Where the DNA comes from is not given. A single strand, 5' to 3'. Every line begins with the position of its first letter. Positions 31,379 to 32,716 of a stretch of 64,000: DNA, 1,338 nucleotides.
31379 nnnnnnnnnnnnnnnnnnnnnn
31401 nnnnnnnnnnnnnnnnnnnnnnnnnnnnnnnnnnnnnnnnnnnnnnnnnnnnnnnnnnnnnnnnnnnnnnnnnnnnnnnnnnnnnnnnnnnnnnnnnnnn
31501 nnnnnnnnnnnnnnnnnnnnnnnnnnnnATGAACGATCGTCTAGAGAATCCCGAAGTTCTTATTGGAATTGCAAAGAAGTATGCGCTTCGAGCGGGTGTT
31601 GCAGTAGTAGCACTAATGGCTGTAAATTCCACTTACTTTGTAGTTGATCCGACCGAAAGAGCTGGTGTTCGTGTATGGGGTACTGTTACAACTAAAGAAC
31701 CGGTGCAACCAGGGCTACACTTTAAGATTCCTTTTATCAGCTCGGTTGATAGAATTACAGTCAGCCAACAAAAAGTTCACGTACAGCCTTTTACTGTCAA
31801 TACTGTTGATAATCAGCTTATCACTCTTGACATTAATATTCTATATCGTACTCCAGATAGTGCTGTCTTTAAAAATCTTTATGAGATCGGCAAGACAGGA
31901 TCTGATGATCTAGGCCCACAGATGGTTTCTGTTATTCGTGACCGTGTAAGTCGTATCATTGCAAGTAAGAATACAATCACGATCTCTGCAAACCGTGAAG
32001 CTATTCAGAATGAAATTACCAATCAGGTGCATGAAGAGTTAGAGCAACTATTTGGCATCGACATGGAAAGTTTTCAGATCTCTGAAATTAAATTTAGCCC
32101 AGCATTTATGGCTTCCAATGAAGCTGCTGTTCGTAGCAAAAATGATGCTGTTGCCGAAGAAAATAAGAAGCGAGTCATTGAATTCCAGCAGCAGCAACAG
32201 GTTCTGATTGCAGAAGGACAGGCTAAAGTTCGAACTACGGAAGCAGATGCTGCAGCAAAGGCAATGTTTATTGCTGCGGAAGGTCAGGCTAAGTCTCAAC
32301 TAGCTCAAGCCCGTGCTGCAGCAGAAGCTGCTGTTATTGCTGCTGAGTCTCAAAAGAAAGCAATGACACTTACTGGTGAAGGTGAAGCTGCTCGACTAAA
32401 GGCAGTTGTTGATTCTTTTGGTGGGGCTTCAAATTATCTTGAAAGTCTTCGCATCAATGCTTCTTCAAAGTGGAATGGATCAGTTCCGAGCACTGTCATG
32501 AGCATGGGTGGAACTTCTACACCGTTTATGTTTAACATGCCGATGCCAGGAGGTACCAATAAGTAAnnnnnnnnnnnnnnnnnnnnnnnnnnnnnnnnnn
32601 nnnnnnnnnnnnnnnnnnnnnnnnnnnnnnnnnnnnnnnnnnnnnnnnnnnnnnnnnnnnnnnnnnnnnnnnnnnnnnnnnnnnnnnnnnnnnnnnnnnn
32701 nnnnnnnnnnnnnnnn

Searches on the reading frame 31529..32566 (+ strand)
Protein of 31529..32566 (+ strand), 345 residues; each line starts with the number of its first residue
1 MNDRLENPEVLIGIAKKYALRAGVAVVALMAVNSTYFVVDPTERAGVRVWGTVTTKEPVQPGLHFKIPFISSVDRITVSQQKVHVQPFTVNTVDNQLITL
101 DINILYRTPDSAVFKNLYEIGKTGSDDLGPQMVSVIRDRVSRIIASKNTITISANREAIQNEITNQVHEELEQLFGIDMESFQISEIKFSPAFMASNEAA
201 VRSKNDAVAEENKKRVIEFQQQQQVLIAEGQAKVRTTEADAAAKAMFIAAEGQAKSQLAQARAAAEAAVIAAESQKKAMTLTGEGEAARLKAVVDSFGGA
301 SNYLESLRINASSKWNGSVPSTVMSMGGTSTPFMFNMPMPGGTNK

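Call 9: search_protein_families(library=pfam, proteins=[window:31529-32566:+])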
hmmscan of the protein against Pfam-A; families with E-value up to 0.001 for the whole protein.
window:31529-32566:+ (345 aa): 1 family
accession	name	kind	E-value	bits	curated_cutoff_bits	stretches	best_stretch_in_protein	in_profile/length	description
PF01145.31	Band_7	-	6.4e-26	91.9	23.6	1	38-214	2-172/176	SPFH domain / Band 7 family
